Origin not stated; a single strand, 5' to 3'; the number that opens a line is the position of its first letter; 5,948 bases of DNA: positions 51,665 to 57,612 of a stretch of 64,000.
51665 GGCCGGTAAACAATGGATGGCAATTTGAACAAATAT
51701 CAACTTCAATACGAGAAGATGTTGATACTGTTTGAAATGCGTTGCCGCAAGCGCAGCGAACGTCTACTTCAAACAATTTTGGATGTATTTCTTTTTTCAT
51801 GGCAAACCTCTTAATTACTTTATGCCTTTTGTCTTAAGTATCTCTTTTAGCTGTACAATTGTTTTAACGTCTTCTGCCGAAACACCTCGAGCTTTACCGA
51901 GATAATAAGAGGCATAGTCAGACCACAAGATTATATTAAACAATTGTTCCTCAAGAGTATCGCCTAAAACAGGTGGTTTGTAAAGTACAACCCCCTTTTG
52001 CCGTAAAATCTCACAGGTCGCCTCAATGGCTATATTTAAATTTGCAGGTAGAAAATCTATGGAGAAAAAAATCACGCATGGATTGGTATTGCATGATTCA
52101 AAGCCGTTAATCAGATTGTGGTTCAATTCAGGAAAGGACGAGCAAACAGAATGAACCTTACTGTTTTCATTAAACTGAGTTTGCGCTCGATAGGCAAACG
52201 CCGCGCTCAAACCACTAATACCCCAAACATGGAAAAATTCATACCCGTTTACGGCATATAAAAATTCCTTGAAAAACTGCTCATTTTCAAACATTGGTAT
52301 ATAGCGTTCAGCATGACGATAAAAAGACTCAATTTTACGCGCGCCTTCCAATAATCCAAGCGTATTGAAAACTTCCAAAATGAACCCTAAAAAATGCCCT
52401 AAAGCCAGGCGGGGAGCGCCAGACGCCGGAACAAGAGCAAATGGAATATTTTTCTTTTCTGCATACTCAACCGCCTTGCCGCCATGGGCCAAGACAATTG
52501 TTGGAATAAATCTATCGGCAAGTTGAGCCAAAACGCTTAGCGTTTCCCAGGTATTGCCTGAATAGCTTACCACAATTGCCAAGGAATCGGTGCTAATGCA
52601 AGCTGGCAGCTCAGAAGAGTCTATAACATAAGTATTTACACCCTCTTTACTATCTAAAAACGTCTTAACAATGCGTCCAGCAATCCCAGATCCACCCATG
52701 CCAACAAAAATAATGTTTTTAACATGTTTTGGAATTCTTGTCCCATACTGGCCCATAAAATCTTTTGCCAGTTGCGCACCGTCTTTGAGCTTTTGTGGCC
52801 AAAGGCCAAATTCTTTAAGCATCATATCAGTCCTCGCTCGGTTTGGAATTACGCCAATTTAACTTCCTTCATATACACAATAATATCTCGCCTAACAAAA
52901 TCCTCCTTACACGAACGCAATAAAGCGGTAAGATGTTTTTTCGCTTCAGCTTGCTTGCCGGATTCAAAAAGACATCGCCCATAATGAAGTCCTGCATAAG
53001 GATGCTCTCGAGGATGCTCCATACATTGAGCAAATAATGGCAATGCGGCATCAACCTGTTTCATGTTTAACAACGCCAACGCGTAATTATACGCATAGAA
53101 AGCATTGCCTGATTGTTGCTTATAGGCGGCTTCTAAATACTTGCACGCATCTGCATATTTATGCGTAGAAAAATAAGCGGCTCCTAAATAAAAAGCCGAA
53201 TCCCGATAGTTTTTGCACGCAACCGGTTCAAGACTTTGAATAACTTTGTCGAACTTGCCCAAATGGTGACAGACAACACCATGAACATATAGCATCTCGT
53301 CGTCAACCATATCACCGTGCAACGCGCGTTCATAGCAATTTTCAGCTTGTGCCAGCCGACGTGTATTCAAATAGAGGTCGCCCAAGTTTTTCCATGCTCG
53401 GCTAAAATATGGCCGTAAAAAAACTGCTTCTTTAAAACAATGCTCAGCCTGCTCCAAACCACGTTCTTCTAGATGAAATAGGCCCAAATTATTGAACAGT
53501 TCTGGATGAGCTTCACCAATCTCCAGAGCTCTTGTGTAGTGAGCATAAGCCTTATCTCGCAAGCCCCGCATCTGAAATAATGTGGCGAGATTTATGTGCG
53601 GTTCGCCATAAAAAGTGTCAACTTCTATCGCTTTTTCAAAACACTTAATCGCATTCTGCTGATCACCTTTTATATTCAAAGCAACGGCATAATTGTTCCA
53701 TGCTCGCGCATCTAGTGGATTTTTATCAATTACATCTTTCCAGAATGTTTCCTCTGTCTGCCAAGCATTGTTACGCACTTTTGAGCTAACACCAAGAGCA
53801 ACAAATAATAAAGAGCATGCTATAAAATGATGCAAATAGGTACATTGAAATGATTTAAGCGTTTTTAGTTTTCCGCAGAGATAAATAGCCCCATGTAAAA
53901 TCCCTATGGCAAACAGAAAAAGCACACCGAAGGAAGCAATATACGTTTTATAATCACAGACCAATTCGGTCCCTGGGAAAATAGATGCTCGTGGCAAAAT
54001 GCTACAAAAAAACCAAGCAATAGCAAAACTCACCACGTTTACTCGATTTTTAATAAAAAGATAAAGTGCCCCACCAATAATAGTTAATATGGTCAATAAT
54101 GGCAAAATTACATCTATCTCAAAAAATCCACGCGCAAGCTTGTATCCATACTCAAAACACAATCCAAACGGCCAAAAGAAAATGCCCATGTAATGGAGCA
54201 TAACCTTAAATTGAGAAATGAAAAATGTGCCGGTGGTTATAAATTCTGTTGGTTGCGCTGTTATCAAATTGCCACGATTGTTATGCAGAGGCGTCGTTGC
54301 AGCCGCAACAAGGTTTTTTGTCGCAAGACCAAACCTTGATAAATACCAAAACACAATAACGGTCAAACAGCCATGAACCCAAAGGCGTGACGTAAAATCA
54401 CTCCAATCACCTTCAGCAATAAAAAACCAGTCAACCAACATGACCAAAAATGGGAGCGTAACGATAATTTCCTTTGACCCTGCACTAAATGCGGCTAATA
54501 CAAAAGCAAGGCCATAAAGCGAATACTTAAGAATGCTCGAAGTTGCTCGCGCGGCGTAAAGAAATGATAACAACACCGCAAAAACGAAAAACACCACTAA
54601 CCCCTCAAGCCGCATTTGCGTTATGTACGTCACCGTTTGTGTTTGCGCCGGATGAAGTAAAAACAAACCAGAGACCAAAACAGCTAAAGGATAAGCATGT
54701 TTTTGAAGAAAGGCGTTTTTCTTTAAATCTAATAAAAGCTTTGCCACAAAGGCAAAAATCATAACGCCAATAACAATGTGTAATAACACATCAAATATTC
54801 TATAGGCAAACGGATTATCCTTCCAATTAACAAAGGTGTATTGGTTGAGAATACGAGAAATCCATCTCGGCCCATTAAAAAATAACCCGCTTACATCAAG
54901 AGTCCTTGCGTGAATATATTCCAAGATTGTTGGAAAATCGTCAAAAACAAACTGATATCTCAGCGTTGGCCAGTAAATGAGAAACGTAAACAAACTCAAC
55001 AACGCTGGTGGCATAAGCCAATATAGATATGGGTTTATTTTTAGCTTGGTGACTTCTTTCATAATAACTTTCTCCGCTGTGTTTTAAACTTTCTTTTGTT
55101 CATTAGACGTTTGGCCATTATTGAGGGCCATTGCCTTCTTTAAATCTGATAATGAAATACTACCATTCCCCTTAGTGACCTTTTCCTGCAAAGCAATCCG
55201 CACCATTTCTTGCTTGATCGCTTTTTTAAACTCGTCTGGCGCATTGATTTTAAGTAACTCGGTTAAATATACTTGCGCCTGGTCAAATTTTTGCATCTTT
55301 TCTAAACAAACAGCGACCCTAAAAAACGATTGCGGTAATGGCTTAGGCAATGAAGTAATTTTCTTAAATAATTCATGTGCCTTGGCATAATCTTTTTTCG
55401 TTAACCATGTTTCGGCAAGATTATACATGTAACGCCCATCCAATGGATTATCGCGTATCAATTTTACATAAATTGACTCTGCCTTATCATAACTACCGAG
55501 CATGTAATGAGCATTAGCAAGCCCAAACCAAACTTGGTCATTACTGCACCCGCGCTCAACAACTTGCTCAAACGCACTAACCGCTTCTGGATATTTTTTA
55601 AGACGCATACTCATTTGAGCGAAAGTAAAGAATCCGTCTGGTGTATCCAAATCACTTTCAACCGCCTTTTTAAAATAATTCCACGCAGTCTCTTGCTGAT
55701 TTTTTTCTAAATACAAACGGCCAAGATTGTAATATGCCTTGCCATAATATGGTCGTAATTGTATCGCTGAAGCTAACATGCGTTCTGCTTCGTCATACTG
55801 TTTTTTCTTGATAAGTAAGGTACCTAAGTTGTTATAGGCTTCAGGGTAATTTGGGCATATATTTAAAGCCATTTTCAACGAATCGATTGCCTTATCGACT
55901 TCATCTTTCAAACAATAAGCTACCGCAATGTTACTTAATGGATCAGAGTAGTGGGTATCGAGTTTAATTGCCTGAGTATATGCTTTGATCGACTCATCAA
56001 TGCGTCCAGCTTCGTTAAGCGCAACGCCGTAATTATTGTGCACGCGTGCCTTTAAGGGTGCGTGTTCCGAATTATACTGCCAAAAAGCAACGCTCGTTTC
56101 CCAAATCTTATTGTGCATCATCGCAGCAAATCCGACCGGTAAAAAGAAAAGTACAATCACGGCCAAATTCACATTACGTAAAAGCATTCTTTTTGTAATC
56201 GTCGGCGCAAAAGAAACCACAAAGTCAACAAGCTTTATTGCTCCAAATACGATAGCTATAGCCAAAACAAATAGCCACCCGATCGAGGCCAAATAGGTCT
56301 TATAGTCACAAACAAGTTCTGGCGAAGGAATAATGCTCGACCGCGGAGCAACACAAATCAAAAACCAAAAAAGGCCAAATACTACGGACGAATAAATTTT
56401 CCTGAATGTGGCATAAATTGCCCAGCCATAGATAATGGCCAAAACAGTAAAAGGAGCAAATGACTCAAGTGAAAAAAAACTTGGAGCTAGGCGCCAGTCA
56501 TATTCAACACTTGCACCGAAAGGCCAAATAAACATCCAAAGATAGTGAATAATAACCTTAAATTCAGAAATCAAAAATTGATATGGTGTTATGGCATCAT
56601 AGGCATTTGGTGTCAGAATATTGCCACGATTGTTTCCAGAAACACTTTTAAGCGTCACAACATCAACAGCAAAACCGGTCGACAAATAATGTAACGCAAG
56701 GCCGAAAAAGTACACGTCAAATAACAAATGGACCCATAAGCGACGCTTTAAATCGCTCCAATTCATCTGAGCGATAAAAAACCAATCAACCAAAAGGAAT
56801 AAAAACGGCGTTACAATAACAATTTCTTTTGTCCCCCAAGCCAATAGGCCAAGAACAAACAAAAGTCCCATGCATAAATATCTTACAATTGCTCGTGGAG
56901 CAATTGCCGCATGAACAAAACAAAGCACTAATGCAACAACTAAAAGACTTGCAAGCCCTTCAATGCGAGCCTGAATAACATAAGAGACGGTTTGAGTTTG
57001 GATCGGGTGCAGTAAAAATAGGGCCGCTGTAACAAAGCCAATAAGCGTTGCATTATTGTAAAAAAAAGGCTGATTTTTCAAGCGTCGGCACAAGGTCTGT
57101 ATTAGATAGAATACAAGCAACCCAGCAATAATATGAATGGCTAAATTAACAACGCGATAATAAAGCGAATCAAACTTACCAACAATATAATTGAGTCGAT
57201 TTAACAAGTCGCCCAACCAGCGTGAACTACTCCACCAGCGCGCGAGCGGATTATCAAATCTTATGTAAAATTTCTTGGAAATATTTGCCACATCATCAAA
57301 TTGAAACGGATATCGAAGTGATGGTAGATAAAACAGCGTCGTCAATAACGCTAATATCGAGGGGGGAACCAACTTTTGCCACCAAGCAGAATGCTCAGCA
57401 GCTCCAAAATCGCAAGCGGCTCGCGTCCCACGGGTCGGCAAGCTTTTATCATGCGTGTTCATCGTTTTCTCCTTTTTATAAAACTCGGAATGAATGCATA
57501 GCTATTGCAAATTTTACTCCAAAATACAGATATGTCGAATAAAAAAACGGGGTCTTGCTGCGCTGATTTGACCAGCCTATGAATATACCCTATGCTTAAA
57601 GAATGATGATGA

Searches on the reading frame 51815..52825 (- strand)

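Call 42: search_protein_families(library=pfam, proteins=[window:51815-52825:-], max_evalue=0.001)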
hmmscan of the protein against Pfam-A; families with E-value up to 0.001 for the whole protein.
window:51815-52825:- (336 aa): 2 families
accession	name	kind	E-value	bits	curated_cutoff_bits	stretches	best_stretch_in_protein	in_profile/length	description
PF10432.14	bact-PGI_C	-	2.6e-26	92.8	24.5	1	196-328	15-149/151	Bacterial phospho-glucose isomerase C-terminal SIS domain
PF01380.27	SIS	-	6.2e-09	36.2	25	1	35-114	5-88/131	SIS domain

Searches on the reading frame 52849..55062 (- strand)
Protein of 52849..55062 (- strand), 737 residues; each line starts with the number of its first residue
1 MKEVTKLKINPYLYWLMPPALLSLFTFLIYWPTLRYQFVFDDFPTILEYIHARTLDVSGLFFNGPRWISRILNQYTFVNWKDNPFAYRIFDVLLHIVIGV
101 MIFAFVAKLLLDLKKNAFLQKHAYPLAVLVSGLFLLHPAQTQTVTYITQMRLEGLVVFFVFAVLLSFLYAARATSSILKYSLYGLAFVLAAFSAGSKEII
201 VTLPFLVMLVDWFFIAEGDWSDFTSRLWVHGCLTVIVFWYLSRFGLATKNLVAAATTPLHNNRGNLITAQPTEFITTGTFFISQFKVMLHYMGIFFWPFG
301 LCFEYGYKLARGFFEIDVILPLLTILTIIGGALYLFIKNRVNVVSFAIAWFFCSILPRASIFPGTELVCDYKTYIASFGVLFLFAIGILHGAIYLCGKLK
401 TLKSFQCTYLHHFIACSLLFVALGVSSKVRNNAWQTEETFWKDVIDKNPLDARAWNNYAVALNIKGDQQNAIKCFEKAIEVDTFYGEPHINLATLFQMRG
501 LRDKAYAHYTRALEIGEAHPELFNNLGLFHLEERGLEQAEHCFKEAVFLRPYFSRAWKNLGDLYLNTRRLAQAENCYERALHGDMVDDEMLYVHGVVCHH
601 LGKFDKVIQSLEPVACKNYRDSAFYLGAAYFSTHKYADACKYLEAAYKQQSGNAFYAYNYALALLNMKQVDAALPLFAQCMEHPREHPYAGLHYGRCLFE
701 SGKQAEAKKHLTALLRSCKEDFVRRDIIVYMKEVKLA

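Call 42: search_protein_families(library=pfam, proteins=[window:52849-55062:-], max_evalue=0.001)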
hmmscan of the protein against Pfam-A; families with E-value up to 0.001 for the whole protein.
window:52849-55062:- (737 aa): 17 families
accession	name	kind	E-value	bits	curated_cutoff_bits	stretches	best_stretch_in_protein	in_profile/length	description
PF07719.23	TPR_2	-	2.9e-21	74.2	27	1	555-581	2-28/34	Tetratricopeptide repeat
PF00515.34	TPR_1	-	3.8e-18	64.9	27.8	2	555-581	2-28/34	Tetratricopeptide repeat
PF13181.12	TPR_8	-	1.3e-16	59.7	25.7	1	452-482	1-31/34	Tetratricopeptide repeat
PF13431.12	TPR_17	-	4.2e-16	58.2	24.4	1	441-472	2-33/34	Tetratricopeptide repeat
PF13432.12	TPR_16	-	1.3e-15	57.9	32.7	1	530-582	7-59/65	Tetratricopeptide repeat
PF13424.12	TPR_12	-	2.5e-14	53.6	30.1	1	452-516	3-75/77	Tetratricopeptide repeat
PF13428.12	TPR_14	-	3.8e-13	49.1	23.5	0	555-585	2-32/44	Tetratricopeptide repeat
PF14559.12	TPR_19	-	4.9e-11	43.2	25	1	666-716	3-53/68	Tetratricopeptide repeat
PF13176.12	TPR_7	-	1.7e-07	31.2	27.9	0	556-581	1-26/36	Tetratricopeptide repeat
PF25068.1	ARM_TT21_4th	-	5.4e-06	27.2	30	1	626-687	5-65/153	Tetratricopeptide repeat protein 21 forth ARM domain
PF23914.1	TPR_CcmH_CycH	-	1.3e-05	25.5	42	0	446-531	44-132/158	Cytochrome c-type biogenesis protein H TPR domain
PF12895.13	ANAPC3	-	1.5e-05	25.6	27.2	1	633-711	2-79/82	Anaphase-promoting complex, cyclosome, subunit 3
PF13414.12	TPR_11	-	0.00017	21.7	26.8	0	462-497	4-39/42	TPR repeat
PF13174.12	TPR_6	-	0.00025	21.9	26.3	0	689-716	1-28/33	Tetratricopeptide repeat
PF14561.12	TPR_20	-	0.00032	21.4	25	0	445-513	15-85/90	Tetratricopeptide repeat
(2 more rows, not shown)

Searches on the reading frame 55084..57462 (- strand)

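Call 42: search_protein_families(library=pfam, proteins=[window:55084-57462:-], max_evalue=0.001)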
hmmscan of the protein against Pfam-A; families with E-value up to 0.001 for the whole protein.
window:55084-57462:- (792 aa): 22 families
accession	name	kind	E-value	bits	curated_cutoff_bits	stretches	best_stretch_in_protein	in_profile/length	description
PF07719.23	TPR_2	-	3.2e-36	120.9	27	1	540-571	1-32/34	Tetratricopeptide repeat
PF00515.34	TPR_1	-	1.7e-31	107.1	27.8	1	540-572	1-33/34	Tetratricopeptide repeat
PF13424.12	TPR_12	-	1.1e-27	96.5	30.1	2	542-603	5-74/77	Tetratricopeptide repeat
PF13181.12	TPR_8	-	3.4e-27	92.7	25.7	2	575-605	2-32/34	Tetratricopeptide repeat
PF14559.12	TPR_19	-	9.7e-27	93.5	25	4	621-678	4-61/68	Tetratricopeptide repeat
PF13431.12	TPR_17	-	6.7e-26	88.8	24.4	2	531-560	4-33/34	Tetratricopeptide repeat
PF13432.12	TPR_16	-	4e-24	85.1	32.7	3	620-665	9-54/65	Tetratricopeptide repeat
PF13414.12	TPR_11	-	6.5e-22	77.4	26.8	2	515-550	3-38/42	TPR repeat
PF13428.12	TPR_14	-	4.8e-19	67.4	23.5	1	643-684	2-43/44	Tetratricopeptide repeat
PF13174.12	TPR_6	-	8e-15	54.8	26.3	0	712-738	2-28/33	Tetratricopeptide repeat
PF13176.12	TPR_7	-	1e-14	53.7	27.9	0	542-570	1-29/36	Tetratricopeptide repeat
PF12895.13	ANAPC3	-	4e-14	53.1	27.2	2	587-665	2-79/82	Anaphase-promoting complex, cyclosome, subunit 3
PF13374.12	TPR_10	-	6.7e-13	48.6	27.5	1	542-570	4-32/42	Tetratricopeptide repeat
PF23914.1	TPR_CcmH_CycH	-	8.4e-12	45.6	42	2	610-705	52-150/158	Cytochrome c-type biogenesis protein H TPR domain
PF25063.1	ARM_TT21_C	-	1.5e-09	38.5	35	1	474-636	23-192/209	Tetratricopeptide repeat protein 21 C-terminal ARM domain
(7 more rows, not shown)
